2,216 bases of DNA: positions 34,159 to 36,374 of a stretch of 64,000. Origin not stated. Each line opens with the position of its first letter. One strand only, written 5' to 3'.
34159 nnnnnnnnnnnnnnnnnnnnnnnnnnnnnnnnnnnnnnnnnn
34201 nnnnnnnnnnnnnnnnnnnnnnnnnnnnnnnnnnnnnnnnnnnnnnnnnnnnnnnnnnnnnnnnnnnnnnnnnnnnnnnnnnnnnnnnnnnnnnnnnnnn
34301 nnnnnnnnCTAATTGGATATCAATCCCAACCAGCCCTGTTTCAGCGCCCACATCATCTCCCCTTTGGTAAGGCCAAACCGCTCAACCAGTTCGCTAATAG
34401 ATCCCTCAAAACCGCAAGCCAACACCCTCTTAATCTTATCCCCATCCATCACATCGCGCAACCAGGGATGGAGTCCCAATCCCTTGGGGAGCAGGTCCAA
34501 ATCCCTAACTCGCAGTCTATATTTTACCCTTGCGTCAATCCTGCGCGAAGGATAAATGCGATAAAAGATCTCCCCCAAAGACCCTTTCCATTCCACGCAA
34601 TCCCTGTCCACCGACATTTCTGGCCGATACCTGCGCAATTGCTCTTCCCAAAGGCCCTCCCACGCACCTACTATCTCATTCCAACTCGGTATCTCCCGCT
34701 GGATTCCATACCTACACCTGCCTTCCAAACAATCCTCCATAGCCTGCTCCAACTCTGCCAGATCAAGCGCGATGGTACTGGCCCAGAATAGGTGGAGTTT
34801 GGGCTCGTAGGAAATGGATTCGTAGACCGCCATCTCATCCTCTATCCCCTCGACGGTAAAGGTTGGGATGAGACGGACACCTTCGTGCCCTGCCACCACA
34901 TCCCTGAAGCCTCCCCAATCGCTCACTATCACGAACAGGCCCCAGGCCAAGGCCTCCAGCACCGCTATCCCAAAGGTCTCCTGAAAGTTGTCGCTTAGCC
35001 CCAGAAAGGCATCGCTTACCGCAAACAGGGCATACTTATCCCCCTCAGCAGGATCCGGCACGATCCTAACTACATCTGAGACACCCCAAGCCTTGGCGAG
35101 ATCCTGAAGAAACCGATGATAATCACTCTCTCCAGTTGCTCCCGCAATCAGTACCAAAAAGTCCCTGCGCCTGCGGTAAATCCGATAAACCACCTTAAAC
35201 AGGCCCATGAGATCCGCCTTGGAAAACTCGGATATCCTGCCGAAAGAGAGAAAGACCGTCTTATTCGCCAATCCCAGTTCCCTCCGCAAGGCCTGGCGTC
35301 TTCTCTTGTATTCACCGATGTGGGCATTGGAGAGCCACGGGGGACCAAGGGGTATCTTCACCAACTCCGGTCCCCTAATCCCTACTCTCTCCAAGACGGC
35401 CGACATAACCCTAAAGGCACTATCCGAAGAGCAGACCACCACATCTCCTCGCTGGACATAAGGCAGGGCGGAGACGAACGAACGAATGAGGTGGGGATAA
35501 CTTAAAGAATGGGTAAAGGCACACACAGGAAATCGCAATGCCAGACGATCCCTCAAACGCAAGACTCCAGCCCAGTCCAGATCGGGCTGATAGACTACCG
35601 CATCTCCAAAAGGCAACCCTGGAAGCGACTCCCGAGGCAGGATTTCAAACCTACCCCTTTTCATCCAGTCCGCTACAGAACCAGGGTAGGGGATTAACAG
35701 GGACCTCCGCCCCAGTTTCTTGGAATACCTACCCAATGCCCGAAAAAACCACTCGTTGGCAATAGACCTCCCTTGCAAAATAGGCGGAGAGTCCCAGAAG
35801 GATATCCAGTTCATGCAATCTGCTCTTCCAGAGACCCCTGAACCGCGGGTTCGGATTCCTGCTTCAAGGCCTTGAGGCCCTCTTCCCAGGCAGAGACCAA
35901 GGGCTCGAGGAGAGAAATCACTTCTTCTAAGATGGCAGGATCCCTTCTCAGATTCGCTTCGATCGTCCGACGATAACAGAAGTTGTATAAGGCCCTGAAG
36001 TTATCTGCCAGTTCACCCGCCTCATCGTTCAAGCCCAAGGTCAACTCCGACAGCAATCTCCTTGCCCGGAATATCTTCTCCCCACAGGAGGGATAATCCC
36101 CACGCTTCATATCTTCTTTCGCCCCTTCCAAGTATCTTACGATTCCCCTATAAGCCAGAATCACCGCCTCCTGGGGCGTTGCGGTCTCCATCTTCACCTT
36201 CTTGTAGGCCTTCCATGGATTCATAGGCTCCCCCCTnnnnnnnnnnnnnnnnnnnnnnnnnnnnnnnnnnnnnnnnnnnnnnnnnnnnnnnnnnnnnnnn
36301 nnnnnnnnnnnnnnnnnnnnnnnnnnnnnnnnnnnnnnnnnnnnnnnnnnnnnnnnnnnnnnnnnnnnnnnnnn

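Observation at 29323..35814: Lower-GC flagellin-glycosylation island split by tRNA-Phe (Maf + GT4 + CgeB-like ORF + NeuC/LegG-like epimerase + methyltransferase)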

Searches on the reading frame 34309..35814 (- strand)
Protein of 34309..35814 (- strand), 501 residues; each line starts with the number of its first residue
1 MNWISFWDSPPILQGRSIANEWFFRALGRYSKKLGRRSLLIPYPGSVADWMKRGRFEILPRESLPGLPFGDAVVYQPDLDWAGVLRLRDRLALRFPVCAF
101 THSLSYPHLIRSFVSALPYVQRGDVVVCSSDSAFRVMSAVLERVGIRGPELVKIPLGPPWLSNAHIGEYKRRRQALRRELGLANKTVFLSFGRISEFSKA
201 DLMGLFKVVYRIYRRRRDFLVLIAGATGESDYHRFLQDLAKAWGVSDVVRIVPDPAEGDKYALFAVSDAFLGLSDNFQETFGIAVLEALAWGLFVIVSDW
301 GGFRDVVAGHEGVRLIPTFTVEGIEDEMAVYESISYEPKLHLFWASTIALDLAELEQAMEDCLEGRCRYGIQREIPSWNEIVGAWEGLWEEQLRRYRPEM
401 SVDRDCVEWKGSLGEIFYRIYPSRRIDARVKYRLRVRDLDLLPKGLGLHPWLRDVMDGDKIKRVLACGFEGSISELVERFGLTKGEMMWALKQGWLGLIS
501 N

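Call 6: search_protein_families(library=pfam, proteins=[window:34309-35814:-], max_evalue=0.01)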
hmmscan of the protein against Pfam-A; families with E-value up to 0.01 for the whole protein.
window:34309-35814:- (501 aa): 2 families
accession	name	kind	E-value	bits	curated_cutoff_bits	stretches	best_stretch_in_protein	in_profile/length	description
PF00534.26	Glycos_transf_1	-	1.6e-16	60.8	26.4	1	174-327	3-151/172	Glycosyl transferases group 1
PF13692.12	Glyco_trans_1_4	-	2.9e-12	47.5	27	1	187-326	3-134/142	Glycosyl transferases group 1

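Call 7: search_protein_families(library=ncbifam, proteins=[window:34309-35814:-], max_evalue=0.01)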
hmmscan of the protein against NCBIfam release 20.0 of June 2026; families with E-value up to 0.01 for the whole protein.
window:34309-35814:- (501 aa): 19 families
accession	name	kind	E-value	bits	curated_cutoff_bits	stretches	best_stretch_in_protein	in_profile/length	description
TIGR04047.1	MSMEG_0565_glyc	hypoth_equivalog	7.2e-10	38.5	259.85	1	170-328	178-335/373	MSMEG_0565 family glycosyltransferase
TIGR03449.1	mycothiol_MshA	equivalog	7.8e-10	38.2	462.5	1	173-312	207-348/406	D-inositol-3-phosphate glycosyltransferase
NF041876.1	EPS_EpsE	equivalog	3.2e-08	33.2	400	1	189-320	218-347/389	exopolysaccharide biosynthesis GT4 family glycosyltransferase EpsE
NF053787.1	GlcN_PG_synth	equivalog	3.6e-08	32.6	480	1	135-315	152-308/361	N-acetylglucosaminyl phosphatidylglycerol synthase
TIGR03999.1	thiol_BshA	equivalog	4.2e-08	32.5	273.7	1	169-311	181-315/375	N-acetyl-alpha-D-glucosaminyl L-malate synthase BshA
NF046085.1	XrtY_assoc_Gly1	equivalog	1.4e-07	30.7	400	1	185-310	211-326/387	XrtY-associated glycosyltransferase XYAG1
TIGR04157.1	glyco_rSAM_CFB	subfamily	1.2e-06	27.8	400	1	112-310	159-343/406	TIGR04157 family glycosyltransferase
NF038295.1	EPS_HpsP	equivalog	1.9e-06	27.1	550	1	140-300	168-319/388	hormogonium polysaccharide biosynthesis glycosyltransferase HpsP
TIGR03088.1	stp2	hypoth_equivalog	3.1e-06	26.5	409.05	1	179-333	188-337/374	TIGR03088 family PEP-CTERM/XrtA system glycosyltransferase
NF001898.0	PRK00654.1-1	equivalog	4.8e-06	25.5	603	1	166-311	271-411/477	glycogen synthase GlgA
TIGR02095.1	glgA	subfamily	5.8e-06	25.2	328.45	1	167-310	273-410/477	glycogen/starch synthase, ADP-glucose type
NF012028.0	PRK15484.1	subfamily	0.00015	21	618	1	170-327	176-337/380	lipopolysaccharide N-acetylglucosaminyltransferase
TIGR02149.1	glgA_Coryne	subfamily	0.00017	20.8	302.4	1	173-320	191-335/391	glycogen synthase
NF038255.1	exopoly_VpsD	equivalog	0.00021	20.2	300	1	207-305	223-319/381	VpsD family glycosyltransferase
NF041010.1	glycosy_Agl16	equivalog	0.00036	19.5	575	1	219-301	206-286/352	glycosylation protein Agl16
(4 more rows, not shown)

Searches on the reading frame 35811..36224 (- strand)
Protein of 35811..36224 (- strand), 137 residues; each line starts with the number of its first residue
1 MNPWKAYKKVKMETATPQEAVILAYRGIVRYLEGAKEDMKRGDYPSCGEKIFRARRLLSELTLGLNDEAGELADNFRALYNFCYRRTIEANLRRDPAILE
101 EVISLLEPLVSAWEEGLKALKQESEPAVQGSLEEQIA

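Call 6: search_protein_families(library=pfam, proteins=[window:35811-36224:-], max_evalue=0.01)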
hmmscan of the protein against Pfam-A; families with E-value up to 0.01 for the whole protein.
window:35811-36224:- (137 aa): 1 family
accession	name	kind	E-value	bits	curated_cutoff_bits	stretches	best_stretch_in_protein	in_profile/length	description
PF02561.19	FliS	-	1.1e-30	106.7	26.7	1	5-115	2-113/115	Flagellar protein FliS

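Call 7: search_protein_families(library=ncbifam, proteins=[window:35811-36224:-], max_evalue=0.01)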
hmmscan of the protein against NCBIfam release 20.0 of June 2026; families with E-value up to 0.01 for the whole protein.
window:35811-36224:- (137 aa): 1 family
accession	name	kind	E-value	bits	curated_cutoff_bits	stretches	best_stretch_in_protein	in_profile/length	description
TIGR00208.1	fliS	equivalog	4.8e-21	75.2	53.75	1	2-117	5-121/124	flagellar export chaperone FliS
